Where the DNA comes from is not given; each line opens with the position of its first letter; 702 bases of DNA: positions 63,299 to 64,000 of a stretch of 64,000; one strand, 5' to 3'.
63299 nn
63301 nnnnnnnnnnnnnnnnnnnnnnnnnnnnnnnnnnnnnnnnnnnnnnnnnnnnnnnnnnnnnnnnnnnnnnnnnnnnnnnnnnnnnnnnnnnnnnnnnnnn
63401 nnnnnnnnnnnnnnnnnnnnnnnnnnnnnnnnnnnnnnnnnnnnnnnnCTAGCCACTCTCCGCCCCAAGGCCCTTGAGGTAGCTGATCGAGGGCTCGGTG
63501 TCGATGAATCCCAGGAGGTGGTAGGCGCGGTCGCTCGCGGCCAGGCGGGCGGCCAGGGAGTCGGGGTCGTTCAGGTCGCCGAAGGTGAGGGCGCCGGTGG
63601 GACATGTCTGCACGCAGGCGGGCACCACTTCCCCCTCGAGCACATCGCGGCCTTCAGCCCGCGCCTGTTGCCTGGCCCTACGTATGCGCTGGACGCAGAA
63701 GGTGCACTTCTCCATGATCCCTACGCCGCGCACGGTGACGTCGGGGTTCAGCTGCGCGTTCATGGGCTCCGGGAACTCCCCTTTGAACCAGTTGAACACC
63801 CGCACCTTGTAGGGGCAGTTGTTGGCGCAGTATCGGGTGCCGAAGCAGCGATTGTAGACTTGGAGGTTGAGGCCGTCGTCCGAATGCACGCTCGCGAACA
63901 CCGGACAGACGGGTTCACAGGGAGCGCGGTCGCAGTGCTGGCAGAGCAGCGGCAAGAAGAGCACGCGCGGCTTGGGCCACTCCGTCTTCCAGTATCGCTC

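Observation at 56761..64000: ACIII-like quinol-oxidising module (Fe-S, NrfD/ActC, ActD, nonaheme cytochrome c) ending in an apparently genuine Mo-bisPGD subunit, in non-canonical gene order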

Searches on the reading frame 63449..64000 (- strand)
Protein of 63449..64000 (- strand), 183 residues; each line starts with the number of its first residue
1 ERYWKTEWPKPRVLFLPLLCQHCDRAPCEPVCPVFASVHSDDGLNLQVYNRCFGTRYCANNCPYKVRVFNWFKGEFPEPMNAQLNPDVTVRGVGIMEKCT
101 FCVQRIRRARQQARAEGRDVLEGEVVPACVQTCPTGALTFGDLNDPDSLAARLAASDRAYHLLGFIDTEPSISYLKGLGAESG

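Call 5: search_protein_families(library=pfam, proteins=[window:63449-64000:-], max_evalue=0.01)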
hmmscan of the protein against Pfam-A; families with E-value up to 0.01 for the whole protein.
window:63449-64000:- (183 aa): 6 families
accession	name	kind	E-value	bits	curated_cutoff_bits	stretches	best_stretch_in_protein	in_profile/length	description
PF13247.11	Fer4_11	-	5.9e-15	55.7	26.2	2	13-74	3-66/100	4Fe-4S dicluster domain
PF12838.12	Fer4_7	-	6.4e-10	39.8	27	1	51-137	1-52/52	4Fe-4S dicluster domain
PF25160.1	LdpA_Fe-S-bd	-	8.2e-05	22.8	27.6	1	22-65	4-41/49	LdpA Fe-S cluster-binding domain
PF13187.11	Fer4_9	-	0.001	19.5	27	0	52-137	2-51/52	4Fe-4S dicluster domain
PF13237.11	Fer4_10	-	0.0055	17.1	25.5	0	49-134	6-53/53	4Fe-4S dicluster domain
PF13534.11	Fer4_17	-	0.0069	17.3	22.2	0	51-102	1-49/61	4Fe-4S dicluster domain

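Call 6: search_protein_families(library=ncbifam, proteins=[window:63449-64000:-], max_evalue=0.01)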
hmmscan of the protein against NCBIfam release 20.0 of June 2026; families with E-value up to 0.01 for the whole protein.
window:63449-64000:- (183 aa): 24 families
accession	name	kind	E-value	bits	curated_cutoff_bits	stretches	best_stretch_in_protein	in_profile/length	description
NF041782.1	mnquin_red_QrcC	equivalog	1.2e-55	188.8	400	1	6-175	51-225/239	menaquinone reductase iron-sulfur cluster-binding subunit QrcC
NF045797.1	DsrO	equivalog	1e-33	116.7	200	1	15-175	98-234/235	sulfate reduction electron transfer complex DsrMKJOP subunit DsrO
NF041715.1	arsenate_red_ArrB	equivalog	1e-24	87.3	450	2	7-70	44-107/233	arsenate respiratory reductase iron-sulfur subunit ArrB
TIGR03149.1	cyt_nit_nrfC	equivalog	1.7e-23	83.1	377.6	2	6-71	80-146/225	cytochrome c nitrite reductase Fe-S protein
NF011569.0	PRK14993.1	equivalog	1.7e-20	73.5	416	2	14-70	94-150/244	tetrathionate reductase subunit TtrB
TIGR03478.1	DMSO_red_II_bet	subfamily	1.1e-15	57.4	480.7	1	5-71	116-183/321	DMSO reductase family type II enzyme, iron-sulfur subunit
NF038355.1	FDH3_beta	equivalog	5e-15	56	240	1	18-145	52-166/180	formate dehydrogenase FDH3 subunit beta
TIGR02951.1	DMSO_dmsB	equivalog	1.4e-14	54.4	214.1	1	13-71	57-116/161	DMSO/selenate family reductase complex B subunit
NF042979.1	EthbenzDh_ebdB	equivalog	1.4e-13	50.4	740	1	6-71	139-205/354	ethylbenzene dehydrogenase subunit beta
NF008134.0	PRK10882.1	equivalog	8.1e-12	44.8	263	1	19-146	112-211/329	hydrogenase 2 operon protein HybA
NF045715.1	sulf_resp_HmcB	equivalog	4.1e-11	42.5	420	1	14-145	101-200/307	sulfate respiration complex iron-sulfur protein HmcB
NF007658.0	PRK10330.1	equivalog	4.4e-10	39.3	260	1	19-66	57-103/181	electron transport protein HydN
TIGR01660.1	narH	equivalog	6.8e-10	38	524.05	1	6-75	169-239/492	nitrate reductase subunit beta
NF009408.0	PRK12769.1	equivalog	3.3e-09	35.4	1003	1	18-65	54-100/659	formate-dependent uric acid utilization protein AegA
TIGR01582.1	FDH-beta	equivalog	8.9e-08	31.6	334.7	2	99-152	136-191/283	formate dehydrogenase subunit beta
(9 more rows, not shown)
